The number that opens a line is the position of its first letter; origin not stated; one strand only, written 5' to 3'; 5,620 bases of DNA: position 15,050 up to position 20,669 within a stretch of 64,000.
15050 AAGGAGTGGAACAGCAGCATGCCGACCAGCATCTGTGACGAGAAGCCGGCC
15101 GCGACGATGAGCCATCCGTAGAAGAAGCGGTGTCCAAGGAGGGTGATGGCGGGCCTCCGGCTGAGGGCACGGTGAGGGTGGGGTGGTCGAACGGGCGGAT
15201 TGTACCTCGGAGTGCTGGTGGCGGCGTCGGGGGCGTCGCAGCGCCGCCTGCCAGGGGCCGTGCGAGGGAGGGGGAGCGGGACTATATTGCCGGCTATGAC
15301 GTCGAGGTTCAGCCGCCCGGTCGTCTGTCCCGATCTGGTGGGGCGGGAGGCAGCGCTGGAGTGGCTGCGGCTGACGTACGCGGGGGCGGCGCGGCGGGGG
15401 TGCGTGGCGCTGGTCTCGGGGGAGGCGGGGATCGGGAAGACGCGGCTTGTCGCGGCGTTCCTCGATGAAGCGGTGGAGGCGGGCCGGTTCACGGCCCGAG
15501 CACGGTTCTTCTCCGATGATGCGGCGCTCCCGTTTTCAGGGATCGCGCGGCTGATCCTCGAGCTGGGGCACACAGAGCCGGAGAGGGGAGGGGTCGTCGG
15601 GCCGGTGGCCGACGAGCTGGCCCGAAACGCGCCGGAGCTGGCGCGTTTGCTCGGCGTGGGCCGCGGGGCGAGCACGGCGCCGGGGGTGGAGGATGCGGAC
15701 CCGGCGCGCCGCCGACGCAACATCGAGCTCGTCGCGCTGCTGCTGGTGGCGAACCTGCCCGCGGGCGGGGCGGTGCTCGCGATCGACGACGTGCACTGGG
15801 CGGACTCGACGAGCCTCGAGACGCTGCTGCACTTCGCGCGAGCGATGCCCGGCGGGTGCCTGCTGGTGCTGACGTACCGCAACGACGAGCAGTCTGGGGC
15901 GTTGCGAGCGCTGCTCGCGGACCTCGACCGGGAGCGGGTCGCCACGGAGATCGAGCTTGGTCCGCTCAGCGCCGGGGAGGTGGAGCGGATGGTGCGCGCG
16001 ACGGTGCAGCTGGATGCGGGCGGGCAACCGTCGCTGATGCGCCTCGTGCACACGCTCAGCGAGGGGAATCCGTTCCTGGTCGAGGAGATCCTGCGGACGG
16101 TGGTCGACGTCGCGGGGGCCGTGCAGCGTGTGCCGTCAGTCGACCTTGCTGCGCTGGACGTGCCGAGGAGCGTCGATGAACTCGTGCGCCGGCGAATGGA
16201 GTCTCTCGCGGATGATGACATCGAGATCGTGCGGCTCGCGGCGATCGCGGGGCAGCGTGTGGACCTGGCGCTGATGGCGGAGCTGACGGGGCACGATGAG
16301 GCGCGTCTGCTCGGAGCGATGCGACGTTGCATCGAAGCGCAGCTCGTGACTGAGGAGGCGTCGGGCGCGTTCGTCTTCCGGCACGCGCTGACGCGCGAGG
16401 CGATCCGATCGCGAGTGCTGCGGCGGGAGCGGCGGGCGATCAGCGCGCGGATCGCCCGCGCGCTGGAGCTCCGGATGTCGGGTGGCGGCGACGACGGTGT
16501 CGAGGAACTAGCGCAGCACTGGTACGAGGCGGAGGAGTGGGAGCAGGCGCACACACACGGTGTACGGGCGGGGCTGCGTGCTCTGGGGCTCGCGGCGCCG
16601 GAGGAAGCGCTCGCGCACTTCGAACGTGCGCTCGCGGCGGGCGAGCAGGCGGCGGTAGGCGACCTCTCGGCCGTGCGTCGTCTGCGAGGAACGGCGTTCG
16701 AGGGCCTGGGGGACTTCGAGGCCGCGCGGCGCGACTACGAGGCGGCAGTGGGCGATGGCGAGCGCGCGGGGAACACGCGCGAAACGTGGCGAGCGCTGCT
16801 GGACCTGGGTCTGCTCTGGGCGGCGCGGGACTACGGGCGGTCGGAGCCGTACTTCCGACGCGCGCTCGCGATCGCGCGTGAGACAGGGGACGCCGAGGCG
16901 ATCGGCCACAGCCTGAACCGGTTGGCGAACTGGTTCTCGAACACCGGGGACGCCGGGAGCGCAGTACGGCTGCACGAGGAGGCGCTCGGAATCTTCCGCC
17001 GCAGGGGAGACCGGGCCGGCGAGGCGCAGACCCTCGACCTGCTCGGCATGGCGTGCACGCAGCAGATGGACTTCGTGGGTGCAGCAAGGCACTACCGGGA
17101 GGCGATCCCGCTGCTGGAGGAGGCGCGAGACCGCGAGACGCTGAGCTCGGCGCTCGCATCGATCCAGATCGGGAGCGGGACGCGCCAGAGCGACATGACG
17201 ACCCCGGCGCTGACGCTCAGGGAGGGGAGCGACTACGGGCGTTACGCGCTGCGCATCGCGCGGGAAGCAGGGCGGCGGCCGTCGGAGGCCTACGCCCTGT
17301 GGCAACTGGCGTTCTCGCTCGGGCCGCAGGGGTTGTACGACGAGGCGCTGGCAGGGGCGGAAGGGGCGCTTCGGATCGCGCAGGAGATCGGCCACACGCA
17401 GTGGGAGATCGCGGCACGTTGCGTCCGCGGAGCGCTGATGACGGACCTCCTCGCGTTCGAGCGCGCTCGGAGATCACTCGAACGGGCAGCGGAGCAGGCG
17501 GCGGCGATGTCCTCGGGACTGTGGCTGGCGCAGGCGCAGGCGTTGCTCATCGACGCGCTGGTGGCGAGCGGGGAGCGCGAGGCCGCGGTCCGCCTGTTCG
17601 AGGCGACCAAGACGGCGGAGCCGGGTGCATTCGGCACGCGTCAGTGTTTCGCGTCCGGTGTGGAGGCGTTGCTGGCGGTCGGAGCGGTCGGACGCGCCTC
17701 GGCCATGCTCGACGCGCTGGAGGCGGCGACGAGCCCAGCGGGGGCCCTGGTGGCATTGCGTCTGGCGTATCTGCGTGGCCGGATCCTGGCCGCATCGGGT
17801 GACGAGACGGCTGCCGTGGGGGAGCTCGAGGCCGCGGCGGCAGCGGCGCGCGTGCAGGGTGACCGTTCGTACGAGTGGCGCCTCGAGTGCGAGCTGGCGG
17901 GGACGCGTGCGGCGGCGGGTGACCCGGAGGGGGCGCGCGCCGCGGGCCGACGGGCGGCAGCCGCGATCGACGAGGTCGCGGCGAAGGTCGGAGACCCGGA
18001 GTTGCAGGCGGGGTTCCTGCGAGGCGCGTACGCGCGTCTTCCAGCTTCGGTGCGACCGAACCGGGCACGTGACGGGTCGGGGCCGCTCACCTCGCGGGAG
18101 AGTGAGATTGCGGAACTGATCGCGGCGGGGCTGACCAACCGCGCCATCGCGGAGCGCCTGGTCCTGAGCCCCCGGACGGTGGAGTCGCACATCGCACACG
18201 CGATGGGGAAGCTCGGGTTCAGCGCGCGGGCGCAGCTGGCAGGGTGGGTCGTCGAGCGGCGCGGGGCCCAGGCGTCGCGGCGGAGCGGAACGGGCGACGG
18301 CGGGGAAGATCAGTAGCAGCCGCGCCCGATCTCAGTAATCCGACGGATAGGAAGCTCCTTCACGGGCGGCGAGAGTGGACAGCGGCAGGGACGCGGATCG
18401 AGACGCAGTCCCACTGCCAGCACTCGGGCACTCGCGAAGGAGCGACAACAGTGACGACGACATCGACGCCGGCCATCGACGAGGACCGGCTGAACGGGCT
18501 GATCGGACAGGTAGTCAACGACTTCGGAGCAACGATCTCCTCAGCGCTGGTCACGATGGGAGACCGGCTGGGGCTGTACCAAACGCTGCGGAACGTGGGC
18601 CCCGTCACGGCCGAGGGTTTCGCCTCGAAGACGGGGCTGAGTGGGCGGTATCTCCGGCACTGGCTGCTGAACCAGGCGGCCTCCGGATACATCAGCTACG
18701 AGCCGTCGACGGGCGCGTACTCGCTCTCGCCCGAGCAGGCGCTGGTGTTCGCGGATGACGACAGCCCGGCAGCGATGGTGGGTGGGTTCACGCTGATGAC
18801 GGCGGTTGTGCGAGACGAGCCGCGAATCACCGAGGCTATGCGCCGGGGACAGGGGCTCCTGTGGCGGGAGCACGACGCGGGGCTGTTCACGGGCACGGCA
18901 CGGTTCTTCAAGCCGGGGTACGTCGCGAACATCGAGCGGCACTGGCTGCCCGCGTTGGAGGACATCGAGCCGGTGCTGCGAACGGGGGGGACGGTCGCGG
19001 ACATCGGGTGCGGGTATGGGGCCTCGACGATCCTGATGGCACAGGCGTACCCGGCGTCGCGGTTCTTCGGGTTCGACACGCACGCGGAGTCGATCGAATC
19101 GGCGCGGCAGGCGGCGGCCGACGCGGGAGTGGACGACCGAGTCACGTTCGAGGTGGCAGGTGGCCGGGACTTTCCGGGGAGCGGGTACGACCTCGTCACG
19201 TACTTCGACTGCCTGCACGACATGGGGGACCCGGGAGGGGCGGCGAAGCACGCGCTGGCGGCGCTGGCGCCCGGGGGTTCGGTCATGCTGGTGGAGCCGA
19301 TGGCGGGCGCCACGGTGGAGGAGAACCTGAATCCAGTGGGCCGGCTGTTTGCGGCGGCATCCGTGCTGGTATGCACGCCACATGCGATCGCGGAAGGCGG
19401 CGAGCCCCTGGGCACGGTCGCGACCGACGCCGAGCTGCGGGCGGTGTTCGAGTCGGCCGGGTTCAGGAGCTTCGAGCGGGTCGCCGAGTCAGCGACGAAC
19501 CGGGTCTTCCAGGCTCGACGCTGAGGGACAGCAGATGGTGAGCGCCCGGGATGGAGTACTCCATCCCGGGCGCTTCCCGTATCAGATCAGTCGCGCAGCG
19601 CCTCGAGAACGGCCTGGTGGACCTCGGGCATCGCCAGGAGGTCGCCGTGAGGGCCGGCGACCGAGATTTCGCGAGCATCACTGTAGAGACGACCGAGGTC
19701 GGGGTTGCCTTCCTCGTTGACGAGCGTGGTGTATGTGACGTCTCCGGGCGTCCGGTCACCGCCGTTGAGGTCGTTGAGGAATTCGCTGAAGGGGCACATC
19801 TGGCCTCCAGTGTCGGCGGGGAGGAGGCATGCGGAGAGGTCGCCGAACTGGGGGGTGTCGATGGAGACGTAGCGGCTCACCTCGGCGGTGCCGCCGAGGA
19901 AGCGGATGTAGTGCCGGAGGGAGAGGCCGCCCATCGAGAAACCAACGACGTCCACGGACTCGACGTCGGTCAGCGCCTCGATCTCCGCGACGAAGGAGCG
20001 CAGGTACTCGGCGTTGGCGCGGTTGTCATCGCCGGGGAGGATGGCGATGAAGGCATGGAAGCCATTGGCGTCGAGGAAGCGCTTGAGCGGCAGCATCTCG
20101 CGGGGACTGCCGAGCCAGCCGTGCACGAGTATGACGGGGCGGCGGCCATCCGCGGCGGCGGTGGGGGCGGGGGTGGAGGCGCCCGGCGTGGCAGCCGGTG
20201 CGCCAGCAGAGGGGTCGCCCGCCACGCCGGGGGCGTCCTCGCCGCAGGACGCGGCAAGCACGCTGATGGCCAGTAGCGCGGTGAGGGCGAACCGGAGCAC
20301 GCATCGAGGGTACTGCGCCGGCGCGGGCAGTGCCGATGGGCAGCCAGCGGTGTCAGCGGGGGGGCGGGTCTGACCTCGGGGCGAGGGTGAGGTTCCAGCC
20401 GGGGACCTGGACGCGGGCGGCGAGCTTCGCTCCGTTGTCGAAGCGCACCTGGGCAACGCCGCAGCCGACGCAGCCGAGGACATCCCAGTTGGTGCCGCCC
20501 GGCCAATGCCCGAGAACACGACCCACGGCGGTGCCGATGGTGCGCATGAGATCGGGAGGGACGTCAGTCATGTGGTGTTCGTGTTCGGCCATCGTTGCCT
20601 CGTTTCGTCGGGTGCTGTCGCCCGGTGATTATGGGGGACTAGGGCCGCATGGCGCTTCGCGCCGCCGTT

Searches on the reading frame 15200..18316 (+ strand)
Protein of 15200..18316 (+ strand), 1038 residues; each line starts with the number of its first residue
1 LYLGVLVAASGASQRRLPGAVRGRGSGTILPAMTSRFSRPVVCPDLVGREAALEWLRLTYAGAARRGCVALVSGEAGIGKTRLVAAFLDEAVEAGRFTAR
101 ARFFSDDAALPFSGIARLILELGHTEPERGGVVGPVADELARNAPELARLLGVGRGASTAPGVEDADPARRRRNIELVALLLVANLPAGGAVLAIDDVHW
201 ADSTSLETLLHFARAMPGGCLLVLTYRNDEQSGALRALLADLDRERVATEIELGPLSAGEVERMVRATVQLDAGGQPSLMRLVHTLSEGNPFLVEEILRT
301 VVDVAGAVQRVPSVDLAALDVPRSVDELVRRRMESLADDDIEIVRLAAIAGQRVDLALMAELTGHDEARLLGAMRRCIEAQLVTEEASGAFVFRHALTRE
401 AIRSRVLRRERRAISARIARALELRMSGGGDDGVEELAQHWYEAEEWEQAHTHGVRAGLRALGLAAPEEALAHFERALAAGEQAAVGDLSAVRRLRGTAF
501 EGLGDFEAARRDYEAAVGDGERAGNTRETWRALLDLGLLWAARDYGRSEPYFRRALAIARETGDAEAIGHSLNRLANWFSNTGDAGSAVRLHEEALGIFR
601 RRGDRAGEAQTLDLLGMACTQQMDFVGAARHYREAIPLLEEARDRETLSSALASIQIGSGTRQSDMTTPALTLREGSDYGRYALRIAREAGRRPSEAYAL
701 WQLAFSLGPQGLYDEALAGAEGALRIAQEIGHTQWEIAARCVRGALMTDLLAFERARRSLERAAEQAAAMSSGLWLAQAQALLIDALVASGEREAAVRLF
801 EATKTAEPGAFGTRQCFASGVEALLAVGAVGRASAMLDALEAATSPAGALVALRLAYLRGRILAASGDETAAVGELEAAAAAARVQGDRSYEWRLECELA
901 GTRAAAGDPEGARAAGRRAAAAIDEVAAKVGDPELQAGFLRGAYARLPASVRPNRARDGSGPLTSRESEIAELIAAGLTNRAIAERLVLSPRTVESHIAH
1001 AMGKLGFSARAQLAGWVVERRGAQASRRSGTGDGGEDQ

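Call 18: search_protein_families(library=pfam, proteins=[window:15200-18316:+], max_evalue=0.001)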
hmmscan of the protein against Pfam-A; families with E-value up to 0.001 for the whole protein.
window:15200-18316:+ (1038 aa): 9 families
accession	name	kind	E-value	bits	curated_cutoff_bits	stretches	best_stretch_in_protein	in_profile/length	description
PF13191.12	AAA_16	-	4.5e-19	70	32.6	1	46-218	2-161/167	AAA ATPase domain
PF13424.12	TPR_12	-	6.8e-19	68.3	30.1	2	571-641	5-77/77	Tetratricopeptide repeat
PF00196.25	GerE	-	9.4e-16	57.6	23.5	1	962-1015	2-55/57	Bacterial regulatory proteins, luxR family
PF13401.12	AAA_22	-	1.8e-06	28.7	27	1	70-221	8-119/130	AAA domain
PF13176.12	TPR_7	-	3.9e-06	27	27.9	0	571-605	1-35/36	Tetratricopeptide repeat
PF00515.34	TPR_1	-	3.3e-05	24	27.8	0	496-516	7-27/34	Tetratricopeptide repeat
PF13374.12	TPR_10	-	0.00014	22.2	27.5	0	571-601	4-34/42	Tetratricopeptide repeat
PF05729.18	NACHT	-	0.00024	21.4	26.7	0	70-97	3-30/167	NACHT domain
PF13432.12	TPR_16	-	0.00042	21.2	32.7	1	496-559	3-61/65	Tetratricopeptide repeat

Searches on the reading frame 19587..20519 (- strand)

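Call 4: search_protein_families(library=pfam, proteins=[window:19587-20519:-], max_evalue=1)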
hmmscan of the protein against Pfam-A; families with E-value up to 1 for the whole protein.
window:19587-20519:- (310 aa): 7 families
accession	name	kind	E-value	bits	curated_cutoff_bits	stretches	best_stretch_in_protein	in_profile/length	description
PF02089.21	Palm_thioest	-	2.9e-07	30.9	26.8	1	128-226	1-112/254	Palmitoyl protein thioesterase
PF01674.24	Lipase_2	-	7.1e-07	29.4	20.3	1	171-264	59-169/219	Lipase (class 2)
PF00561.26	Abhydrolase_1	-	1.1e-06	29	25.8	1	128-224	2-105/245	alpha/beta hydrolase fold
PF06028.17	DUF915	-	0.0013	18.6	22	1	168-223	84-142/255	Alpha/beta hydrolase of unknown function (DUF915)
PF07819.20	PGAP1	-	0.0056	16.9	24.3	1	168-223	67-128/233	PGAP1-like alpha/beta domain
PF05057.20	DUF676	-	0.1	12.6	20.3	1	129-225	8-126/217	Putative serine esterase (DUF676)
PF24096.1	DUF7379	-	0.12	12.7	33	1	165-208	49-91/191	Domain of unknown function (DUF7379)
